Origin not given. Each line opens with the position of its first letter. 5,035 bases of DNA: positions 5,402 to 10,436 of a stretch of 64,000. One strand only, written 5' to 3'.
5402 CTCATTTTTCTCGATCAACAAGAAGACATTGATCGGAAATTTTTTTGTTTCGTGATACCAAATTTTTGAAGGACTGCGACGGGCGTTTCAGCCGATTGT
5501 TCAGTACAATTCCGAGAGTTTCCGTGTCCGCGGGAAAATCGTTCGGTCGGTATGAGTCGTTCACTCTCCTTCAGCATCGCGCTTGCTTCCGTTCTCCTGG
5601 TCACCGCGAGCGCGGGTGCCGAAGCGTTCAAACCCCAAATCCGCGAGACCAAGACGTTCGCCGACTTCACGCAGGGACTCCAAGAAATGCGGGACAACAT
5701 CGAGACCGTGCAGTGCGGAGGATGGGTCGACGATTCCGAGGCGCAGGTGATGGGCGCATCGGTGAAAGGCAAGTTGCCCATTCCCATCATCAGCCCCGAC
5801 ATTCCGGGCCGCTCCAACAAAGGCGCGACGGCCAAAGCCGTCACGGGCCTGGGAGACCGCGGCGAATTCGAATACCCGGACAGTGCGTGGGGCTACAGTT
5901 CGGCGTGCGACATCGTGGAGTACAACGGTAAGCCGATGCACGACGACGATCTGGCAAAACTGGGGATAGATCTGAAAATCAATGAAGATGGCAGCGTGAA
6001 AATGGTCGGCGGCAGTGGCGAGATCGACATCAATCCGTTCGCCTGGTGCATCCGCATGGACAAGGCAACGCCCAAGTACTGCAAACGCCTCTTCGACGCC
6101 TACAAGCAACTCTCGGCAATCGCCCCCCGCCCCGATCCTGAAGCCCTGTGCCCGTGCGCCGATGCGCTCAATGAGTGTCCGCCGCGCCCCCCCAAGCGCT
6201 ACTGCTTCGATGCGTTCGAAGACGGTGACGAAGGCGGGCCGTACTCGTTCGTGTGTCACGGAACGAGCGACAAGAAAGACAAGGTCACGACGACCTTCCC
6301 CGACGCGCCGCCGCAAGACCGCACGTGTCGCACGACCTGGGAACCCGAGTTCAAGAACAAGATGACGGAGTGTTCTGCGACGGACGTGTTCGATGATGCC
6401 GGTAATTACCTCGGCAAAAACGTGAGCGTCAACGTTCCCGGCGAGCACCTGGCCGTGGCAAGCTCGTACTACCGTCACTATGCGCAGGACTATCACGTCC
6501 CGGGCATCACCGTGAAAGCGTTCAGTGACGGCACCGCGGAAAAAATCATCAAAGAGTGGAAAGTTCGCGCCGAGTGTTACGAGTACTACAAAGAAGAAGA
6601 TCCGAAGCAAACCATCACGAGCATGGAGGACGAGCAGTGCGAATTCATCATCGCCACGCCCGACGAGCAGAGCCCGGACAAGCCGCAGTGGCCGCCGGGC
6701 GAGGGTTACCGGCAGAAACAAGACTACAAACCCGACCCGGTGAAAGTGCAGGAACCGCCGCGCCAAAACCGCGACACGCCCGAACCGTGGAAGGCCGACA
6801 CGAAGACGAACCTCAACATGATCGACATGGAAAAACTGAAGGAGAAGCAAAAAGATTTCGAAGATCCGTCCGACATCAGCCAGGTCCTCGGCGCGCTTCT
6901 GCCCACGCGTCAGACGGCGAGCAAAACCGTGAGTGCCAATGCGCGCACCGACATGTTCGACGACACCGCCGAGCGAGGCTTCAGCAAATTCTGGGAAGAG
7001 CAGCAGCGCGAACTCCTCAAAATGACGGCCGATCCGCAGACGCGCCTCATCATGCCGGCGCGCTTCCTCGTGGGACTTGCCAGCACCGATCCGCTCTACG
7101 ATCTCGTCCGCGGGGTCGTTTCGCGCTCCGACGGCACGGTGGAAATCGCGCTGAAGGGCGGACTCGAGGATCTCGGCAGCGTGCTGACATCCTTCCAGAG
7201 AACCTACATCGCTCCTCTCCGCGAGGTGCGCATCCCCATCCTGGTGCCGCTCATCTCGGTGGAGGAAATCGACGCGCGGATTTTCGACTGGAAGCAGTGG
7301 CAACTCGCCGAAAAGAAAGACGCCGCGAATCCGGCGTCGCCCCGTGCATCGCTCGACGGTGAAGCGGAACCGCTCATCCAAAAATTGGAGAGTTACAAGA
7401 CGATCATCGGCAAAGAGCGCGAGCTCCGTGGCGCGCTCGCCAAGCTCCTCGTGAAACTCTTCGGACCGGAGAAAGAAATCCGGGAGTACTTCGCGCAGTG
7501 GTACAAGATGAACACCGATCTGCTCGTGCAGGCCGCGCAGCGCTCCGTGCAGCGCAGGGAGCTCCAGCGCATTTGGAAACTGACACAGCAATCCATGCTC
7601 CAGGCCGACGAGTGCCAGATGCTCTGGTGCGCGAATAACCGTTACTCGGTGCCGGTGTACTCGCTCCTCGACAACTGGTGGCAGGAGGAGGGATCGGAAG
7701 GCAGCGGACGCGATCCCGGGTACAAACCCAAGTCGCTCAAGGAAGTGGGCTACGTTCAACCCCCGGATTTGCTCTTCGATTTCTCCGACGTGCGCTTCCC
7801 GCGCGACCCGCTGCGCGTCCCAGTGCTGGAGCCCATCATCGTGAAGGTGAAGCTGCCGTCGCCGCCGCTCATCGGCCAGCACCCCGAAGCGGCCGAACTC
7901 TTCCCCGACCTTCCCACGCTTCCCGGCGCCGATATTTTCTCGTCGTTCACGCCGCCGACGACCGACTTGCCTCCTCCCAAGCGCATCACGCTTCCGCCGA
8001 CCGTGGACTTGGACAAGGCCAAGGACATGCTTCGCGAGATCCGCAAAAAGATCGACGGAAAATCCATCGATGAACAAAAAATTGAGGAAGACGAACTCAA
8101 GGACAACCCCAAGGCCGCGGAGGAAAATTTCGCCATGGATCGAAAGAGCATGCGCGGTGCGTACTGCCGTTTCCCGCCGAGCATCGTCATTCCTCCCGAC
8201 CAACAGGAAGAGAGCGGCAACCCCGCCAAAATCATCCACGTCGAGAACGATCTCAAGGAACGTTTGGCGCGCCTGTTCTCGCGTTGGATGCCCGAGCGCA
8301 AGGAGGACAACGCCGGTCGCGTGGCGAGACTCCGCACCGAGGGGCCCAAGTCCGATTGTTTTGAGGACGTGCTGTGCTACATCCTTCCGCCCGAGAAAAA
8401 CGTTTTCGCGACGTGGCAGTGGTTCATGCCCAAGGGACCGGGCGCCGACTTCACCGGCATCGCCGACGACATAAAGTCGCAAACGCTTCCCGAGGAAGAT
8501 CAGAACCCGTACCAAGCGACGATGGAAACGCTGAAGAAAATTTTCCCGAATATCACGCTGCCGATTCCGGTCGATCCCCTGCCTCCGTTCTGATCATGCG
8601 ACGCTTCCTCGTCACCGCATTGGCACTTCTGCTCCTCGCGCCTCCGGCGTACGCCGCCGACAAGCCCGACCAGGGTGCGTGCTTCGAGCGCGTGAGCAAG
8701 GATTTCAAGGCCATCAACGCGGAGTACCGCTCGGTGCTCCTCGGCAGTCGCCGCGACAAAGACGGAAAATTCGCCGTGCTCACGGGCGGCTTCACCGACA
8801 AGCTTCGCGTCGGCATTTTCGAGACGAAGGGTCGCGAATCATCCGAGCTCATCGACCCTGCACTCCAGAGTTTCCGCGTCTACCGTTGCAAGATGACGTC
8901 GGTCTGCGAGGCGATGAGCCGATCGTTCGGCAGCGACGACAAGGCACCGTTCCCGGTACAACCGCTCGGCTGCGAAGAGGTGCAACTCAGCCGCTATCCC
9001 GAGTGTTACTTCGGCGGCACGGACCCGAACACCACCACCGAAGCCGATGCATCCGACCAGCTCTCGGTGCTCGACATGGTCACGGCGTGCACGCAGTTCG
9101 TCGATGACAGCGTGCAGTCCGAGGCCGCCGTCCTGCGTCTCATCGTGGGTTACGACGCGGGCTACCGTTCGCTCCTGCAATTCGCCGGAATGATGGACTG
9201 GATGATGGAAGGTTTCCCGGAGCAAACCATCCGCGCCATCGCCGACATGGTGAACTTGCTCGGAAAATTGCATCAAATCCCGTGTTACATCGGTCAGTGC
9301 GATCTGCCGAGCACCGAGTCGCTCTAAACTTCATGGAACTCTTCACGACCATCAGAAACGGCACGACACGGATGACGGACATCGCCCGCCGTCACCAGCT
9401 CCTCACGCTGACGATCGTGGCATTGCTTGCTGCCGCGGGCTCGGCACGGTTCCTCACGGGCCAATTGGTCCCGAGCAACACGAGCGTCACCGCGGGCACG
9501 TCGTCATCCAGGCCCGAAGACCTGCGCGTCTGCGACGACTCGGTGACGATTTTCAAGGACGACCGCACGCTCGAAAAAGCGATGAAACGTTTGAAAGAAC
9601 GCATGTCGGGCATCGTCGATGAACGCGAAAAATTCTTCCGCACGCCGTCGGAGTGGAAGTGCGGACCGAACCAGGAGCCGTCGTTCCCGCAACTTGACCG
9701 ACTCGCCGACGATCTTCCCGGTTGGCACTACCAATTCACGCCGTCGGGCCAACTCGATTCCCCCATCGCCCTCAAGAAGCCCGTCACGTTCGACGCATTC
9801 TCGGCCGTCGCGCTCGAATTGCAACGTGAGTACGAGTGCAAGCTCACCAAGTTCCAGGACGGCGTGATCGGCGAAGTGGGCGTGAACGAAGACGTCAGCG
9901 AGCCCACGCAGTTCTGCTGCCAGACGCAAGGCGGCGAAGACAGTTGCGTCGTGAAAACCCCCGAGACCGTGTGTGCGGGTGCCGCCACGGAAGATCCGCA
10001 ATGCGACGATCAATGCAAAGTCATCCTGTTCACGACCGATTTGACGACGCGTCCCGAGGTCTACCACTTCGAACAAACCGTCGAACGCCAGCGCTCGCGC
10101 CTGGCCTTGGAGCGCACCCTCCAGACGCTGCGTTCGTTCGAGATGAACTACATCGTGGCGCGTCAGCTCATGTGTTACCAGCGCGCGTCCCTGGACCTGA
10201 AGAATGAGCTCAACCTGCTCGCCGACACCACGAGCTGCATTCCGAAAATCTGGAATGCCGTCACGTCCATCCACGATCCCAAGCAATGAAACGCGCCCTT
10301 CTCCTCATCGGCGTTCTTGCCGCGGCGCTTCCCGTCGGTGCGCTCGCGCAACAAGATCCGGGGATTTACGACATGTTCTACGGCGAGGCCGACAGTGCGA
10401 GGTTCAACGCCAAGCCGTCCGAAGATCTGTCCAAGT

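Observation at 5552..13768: Five-gene translationally coupled operon encoding only exported Cys-rich proteins with no recognisable domains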

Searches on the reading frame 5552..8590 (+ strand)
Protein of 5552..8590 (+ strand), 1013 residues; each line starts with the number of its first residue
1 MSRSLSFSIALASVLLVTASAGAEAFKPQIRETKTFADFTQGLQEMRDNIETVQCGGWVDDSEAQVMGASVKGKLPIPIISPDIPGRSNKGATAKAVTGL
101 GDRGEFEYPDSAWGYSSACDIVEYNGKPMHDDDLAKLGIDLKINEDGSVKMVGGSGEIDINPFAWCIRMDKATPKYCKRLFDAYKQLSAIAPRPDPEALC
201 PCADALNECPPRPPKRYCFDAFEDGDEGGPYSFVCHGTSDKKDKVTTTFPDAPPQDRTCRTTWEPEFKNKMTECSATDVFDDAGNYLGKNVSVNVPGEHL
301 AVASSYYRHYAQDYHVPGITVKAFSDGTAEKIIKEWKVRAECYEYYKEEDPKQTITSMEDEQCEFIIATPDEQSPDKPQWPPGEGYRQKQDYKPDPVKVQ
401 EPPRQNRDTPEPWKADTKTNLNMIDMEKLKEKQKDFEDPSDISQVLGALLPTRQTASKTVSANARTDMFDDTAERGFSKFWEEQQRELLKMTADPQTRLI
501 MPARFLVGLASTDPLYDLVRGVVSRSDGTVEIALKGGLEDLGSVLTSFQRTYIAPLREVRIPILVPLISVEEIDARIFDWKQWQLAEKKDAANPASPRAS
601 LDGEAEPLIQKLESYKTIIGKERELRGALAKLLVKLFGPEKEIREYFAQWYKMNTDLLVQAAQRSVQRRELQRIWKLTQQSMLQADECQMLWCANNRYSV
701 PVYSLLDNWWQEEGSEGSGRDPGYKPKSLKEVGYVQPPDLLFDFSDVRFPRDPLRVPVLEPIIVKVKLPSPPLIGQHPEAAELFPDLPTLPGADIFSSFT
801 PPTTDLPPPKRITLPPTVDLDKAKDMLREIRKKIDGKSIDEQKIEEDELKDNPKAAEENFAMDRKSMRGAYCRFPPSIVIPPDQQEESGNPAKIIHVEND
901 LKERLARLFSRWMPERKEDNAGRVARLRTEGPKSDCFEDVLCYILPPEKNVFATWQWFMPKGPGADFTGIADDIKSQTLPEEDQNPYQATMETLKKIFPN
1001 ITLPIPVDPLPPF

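Call 3: search_protein_families(library=pfam, proteins=[window:5552-8590:+], max_evalue=1)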
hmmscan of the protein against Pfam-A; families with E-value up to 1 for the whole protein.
window:5552-8590:+ (1013 aa): 0 families

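Call 4: search_protein_families(library=ncbifam, proteins=[window:5552-8590:+], max_evalue=1)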
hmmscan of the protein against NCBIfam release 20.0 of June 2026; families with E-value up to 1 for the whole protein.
window:5552-8590:+ (1013 aa): 0 families

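Call 31: search_solved_structures(query=A5, max_evalue=10)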
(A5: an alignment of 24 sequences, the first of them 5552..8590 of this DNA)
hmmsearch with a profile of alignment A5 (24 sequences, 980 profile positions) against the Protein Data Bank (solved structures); distinct sequences matched with E-value up to 10: 1.
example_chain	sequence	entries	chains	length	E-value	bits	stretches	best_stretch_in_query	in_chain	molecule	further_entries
8csp_7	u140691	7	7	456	1.4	9.8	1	858-923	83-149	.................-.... protein 17, mitochondrial | Isoform 2 of Ribosome assembly protein METTL17, mitochondrial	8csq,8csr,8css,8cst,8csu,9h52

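Call 35: find_homologous_proteins(query=window:5552-8590:+, max_evalue=0.001)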
Query window:5552-8590:+ (1013 aa): 45 proteins with E <= 0.001 among 8000 candidates.
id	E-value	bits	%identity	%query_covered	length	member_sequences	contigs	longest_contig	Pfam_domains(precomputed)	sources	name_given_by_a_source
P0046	0.0e+0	2362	100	100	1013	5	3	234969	-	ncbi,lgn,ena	-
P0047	0.0e+0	2059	87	100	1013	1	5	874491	-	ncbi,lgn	-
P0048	0.0e+0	1261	57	99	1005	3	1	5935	-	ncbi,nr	ncbi:MAG: hypothetical protein KBA40_02220 [Candidatus Peribacteraceae bacterium]|nr:hypothetical pr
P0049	0.0e+0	1232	56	99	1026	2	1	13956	-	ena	-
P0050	0.0e+0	1227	56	99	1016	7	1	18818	-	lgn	-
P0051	0.0e+0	1159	53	99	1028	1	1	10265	-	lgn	-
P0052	0.0e+0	1158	53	99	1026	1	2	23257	-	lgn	-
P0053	0.0e+0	1130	53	99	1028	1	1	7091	-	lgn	-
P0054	0.0e+0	1113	51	99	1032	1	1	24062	-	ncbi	-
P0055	0.0e+0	1055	49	100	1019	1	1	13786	-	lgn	-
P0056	0.0e+0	1021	48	100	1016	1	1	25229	-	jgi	jgi:hypothetical protein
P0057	2.9e-297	1007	50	97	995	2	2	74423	-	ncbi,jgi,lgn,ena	-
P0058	5.3e-296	1003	48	99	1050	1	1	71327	-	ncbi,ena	-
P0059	3.3e-295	1000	50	92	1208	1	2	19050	-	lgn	-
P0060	2.4e-291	987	48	96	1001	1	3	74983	-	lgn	-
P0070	2.4e-270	918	46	98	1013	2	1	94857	-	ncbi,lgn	-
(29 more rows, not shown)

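Call 67: search_protein_families(library=phrogs, proteins=[window:5552-8590:+], max_evalue=0.1)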
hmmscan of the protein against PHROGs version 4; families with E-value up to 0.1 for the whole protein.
window:5552-8590:+ (1013 aa): 0 families

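Call 68: search_protein_families(library=padloc, proteins=[window:5552-8590:+], max_evalue=0.1)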
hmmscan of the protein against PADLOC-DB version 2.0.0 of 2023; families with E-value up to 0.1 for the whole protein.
window:5552-8590:+ (1013 aa): 0 families

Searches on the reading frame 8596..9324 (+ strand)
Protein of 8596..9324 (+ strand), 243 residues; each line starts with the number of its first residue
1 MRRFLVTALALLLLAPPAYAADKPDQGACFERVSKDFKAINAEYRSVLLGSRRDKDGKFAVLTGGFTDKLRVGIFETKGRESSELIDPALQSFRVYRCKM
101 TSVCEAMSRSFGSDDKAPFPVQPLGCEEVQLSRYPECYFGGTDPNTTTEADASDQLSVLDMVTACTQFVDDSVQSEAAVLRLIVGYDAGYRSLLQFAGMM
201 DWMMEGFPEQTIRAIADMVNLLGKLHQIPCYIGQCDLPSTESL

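Call 3: search_protein_families(library=pfam, proteins=[window:8596-9324:+], max_evalue=1)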
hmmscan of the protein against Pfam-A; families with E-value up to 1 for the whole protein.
window:8596-9324:+ (243 aa): 1 family
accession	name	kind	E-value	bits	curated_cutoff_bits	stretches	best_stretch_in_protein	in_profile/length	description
PF12477.13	TraW_N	-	0.17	12.4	22.7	1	6-22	3-19/30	Sex factor F TraW protein N terminal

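Call 4: search_protein_families(library=ncbifam, proteins=[window:8596-9324:+], max_evalue=1)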
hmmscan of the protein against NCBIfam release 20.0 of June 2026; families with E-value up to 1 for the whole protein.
window:8596-9324:+ (243 aa): 0 families

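Call 34: search_solved_structures(query=A2, max_evalue=10)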
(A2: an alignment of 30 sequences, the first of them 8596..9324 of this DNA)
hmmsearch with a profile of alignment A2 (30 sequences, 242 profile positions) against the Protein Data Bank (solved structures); distinct sequences matched with E-value up to 10: 11.
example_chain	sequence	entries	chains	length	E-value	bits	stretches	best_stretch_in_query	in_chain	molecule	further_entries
9ojr_H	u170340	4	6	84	0.27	13.7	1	147-192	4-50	Synaptosomal-associated protein 25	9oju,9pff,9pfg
1sfc_C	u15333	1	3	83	0.27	13.6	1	148-192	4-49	PROTEIN (SNAP-25B)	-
1jth_A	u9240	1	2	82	0.31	13.5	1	148-192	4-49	SNAP25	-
6ip1_C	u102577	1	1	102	0.38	13.2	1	147-193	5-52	Synaptosomal-associated protein 25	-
1h4x_A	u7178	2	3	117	0.58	12.5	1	187-217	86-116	ANTI-SIGMA F FACTOR ANTAGONIST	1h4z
1urq_C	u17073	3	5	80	0.62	12.5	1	151-192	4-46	SYNAPTOSOMAL-ASSOCIATED PROTEIN 25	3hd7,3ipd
3rk2_C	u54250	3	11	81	0.65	12.4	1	151-192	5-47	Synaptosomal-associated protein 25 | SNAP25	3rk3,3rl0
1h4y_A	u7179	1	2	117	0.69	12.3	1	188-217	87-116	ANTI-SIGMA F FACTOR ANTAGONIST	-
9ojz_I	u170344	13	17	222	0.72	12.2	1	146-192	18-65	Synaptosomal-associated protein 25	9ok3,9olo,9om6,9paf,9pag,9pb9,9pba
6xz3_A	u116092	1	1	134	0.75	12.2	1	92-180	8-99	Talin rod domain-containing protein 1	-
1n7s_C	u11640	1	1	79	0.78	12.1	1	152-192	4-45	SNAP-25A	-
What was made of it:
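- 8596..9327 (+): g2: 243-aa exported protein. Signal peptide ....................|AD. It has 8 Cys, all at least 95% conserved across 36 orthologues, consistent with 4 disulfides. The CYIGQC loop is at residues 230-235 (nt 9283-9300). No PDB hit (call 34).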

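Call 67: search_protein_families(library=phrogs, proteins=[window:8596-9324:+], max_evalue=0.1)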
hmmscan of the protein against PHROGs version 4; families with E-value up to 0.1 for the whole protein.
window:8596-9324:+ (243 aa): 0 families

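Call 68: search_protein_families(library=padloc, proteins=[window:8596-9324:+], max_evalue=0.1)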
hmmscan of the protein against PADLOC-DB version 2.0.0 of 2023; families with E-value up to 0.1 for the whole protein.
window:8596-9324:+ (243 aa): 0 families

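Call 71: search_protein_families(library=pfam, alignment_id=A2, max_evalue=0.01)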
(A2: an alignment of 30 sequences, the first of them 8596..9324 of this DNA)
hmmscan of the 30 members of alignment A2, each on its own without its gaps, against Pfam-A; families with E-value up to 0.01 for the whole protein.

A. member 1, window:8596-9324:+ (243 aa): 0 families

B. families by the number of members that match (of 30 scanned): 0 families
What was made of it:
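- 8596..9327 (+): No Pfam hit in 30 orthologues (call 71).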

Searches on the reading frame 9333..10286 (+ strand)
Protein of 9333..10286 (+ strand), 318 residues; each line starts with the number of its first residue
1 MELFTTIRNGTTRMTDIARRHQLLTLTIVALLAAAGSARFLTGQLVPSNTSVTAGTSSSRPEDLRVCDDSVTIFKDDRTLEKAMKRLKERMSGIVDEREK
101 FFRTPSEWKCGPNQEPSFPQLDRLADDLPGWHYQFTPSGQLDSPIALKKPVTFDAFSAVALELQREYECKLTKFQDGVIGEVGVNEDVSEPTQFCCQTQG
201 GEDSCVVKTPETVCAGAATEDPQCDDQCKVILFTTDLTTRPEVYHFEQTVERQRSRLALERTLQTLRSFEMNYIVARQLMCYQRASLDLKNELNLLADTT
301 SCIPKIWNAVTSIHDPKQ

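Call 3: search_protein_families(library=pfam, proteins=[window:9333-10286:+], max_evalue=1)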
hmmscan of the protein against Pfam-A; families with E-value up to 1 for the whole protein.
window:9333-10286:+ (318 aa): 0 families

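Call 4: search_protein_families(library=ncbifam, proteins=[window:9333-10286:+], max_evalue=1)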
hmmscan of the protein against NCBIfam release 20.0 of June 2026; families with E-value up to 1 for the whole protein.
window:9333-10286:+ (318 aa): 0 families

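Call 33: search_solved_structures(query=A3, max_evalue=10)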
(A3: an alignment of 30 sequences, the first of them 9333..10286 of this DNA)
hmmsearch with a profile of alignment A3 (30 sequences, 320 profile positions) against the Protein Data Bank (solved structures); distinct sequences matched with E-value up to 10: 2.
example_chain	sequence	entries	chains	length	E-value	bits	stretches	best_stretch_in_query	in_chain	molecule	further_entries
8hnn_N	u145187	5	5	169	0.85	11.8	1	14-75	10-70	Nb6 | Nb6 nanobody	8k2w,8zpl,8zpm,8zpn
9lfa_C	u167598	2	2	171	0.87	11.8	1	14-75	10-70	Nanobody 6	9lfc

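Call 67: search_protein_families(library=phrogs, proteins=[window:9333-10286:+], max_evalue=0.1)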
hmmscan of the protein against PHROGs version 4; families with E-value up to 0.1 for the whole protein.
window:9333-10286:+ (318 aa): 0 families

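Call 68: search_protein_families(library=padloc, proteins=[window:9333-10286:+], max_evalue=0.1)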
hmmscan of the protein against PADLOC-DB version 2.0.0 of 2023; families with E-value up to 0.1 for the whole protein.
window:9333-10286:+ (318 aa): 0 families

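Call 70: search_protein_families(library=pfam, alignment_id=A3, max_evalue=0.01)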
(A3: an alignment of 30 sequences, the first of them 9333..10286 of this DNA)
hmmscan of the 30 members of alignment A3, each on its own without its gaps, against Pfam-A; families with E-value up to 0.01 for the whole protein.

A. member 1, window:9333-10286:+ (318 aa): 0 families

B. families by the number of members that match (of 30 scanned): 0 families
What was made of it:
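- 9333..10289 (+): g3: 318-aa bitopic protein. It has a short basic cytoplasmic N-terminus, one transmembrane anchor (residues ~23-42), and an extracytoplasmic domain whose C-terminal ~75 aa are the most conserved part. Inferred membrane tether of the set. No Pfam hit in 30 orthologues (call 70).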
